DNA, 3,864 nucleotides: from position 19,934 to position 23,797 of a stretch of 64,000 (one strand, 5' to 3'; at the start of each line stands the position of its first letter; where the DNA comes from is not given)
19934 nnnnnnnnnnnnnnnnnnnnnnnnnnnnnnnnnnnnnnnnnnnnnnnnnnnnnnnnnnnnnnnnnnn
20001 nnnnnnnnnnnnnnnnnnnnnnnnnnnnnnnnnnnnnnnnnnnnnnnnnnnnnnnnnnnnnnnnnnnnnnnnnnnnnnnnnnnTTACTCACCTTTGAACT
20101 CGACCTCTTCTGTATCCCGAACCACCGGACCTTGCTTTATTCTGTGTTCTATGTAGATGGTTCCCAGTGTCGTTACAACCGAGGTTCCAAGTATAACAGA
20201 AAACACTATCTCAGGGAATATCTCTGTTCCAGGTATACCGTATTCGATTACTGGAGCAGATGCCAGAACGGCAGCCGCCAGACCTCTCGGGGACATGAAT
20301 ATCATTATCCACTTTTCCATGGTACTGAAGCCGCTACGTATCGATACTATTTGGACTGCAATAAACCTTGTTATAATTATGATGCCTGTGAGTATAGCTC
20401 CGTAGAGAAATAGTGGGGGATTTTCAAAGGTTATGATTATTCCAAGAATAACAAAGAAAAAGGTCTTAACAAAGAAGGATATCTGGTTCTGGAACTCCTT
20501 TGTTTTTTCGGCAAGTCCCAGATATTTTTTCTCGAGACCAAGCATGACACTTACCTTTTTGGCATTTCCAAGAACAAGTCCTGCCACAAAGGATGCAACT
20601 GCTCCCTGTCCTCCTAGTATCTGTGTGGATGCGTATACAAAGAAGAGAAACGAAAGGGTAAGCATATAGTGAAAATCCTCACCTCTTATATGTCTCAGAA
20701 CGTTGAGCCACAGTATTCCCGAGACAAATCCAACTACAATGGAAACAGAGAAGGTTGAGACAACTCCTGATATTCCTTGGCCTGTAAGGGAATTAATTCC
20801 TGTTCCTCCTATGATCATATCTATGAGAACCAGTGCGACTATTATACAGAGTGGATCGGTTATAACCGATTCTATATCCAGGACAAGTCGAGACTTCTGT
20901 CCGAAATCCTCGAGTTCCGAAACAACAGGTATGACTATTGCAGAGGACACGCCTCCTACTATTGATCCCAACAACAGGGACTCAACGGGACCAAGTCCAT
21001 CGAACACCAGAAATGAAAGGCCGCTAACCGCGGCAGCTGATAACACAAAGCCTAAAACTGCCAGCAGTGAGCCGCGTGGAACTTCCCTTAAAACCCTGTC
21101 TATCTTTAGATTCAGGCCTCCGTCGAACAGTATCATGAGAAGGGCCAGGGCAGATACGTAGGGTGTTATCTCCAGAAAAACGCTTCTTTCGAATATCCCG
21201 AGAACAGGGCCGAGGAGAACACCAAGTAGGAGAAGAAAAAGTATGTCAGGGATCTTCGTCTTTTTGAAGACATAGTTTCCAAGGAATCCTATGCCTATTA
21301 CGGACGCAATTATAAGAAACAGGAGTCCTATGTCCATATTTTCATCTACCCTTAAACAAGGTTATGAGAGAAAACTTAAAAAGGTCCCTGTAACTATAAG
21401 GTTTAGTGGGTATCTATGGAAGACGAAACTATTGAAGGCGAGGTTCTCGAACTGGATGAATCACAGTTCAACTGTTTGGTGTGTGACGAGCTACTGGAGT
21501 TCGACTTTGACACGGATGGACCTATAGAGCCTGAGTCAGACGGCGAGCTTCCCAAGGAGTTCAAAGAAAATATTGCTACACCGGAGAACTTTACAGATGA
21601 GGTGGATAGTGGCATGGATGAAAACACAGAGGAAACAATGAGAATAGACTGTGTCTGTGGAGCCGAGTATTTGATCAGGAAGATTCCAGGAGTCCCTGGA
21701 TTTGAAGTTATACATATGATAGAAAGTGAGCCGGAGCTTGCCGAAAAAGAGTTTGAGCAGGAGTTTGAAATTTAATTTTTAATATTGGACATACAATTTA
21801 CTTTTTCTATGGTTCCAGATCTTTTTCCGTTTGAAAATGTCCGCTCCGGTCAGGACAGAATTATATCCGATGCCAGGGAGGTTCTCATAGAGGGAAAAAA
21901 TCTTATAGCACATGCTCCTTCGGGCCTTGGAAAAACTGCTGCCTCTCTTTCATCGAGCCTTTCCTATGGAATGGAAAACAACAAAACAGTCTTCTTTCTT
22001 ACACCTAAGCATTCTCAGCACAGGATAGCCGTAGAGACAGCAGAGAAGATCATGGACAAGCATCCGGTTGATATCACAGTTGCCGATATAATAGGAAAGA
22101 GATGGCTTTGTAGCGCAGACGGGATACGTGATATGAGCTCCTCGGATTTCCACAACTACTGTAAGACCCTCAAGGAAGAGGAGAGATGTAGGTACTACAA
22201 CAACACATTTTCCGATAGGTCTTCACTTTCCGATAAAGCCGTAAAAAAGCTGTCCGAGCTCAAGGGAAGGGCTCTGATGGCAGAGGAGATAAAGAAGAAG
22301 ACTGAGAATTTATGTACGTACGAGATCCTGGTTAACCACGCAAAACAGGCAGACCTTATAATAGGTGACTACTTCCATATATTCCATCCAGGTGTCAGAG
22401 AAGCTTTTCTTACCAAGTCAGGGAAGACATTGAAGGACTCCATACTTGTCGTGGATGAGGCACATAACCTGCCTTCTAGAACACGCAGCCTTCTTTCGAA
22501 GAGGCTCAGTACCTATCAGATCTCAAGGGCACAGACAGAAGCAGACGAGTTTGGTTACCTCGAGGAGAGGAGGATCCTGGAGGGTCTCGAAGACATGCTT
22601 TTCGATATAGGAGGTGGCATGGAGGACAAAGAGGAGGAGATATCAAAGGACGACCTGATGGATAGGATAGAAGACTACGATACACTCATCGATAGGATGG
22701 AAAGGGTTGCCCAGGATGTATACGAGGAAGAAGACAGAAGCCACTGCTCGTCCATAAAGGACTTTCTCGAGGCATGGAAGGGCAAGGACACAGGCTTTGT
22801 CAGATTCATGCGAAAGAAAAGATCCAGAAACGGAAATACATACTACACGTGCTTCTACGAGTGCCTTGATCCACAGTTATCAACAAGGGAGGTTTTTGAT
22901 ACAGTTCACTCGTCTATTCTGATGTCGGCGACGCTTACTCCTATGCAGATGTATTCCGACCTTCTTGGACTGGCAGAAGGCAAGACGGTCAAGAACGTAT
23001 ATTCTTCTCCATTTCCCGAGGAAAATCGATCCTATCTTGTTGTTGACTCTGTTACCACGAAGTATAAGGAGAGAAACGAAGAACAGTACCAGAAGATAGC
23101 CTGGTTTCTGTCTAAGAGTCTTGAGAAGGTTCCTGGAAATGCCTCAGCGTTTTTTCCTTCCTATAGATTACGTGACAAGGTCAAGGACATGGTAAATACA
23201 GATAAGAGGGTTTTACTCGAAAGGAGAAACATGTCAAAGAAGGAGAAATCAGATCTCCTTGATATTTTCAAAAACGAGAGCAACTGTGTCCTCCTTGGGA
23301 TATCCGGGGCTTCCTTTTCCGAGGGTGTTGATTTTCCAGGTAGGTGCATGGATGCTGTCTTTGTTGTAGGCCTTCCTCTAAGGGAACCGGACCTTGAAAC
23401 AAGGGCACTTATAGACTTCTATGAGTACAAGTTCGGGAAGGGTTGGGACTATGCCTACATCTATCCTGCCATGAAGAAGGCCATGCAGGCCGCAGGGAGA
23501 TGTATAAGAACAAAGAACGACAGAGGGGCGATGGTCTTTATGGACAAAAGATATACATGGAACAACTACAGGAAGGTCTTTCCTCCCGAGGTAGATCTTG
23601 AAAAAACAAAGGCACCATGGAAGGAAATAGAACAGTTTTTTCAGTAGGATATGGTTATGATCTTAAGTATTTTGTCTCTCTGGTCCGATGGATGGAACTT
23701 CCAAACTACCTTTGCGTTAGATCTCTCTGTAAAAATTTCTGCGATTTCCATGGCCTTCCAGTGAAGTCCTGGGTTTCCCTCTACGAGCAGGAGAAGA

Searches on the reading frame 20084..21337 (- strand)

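Call 34: search_protein_families(library=pfam, proteins=[window:20084-21337:-], max_evalue=0.0001)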
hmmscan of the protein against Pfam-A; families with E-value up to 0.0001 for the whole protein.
window:20084-21337:- (417 aa): 1 family
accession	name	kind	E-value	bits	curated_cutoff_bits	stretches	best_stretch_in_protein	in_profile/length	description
PF00999.27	Na_H_Exchanger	-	4.2e-43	148.1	26.2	1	18-391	5-367/375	Sodium/hydrogen exchanger, transmembrane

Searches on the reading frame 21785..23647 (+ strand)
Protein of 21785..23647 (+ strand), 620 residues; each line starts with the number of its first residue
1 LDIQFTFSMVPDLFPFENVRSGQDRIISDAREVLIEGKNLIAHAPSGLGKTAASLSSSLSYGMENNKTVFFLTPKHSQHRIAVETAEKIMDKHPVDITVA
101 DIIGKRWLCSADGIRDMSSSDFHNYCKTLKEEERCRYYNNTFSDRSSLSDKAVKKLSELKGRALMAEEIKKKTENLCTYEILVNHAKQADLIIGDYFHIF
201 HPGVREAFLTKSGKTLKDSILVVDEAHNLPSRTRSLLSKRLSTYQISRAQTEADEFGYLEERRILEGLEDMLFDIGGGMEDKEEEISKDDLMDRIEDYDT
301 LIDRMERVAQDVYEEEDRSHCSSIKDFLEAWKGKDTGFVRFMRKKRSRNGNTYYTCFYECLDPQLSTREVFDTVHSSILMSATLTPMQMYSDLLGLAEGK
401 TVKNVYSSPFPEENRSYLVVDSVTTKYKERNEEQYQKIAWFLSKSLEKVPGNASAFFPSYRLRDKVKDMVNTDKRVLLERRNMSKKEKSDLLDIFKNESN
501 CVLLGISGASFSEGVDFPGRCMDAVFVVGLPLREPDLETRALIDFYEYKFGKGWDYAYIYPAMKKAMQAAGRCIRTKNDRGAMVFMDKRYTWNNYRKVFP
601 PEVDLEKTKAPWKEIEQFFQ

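Call 34: search_protein_families(library=pfam, proteins=[window:21785-23647:+], max_evalue=0.0001)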
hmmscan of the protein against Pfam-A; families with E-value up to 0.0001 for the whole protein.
window:21785-23647:+ (620 aa): 5 families
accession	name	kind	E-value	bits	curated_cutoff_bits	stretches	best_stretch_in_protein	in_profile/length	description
PF13307.12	Helicase_C_2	-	8.1e-41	140.3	25.3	1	444-601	3-165/170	Helicase C-terminal domain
PF06733.21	DEAD_2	-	3.6e-17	63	21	1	76-245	6-171/172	DEAD_2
PF06777.17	HBB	-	5.1e-16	59.3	30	1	309-429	79-190/190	Helical and beta-bridge domain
PF00270.35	DEAD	-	7.4e-08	32.7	26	0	30-104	7-81/167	DEAD/DEAH box helicase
PF04851.21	ResIII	-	4.2e-05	24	22.5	0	19-92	4-79/164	Type III restriction enzyme, res subunit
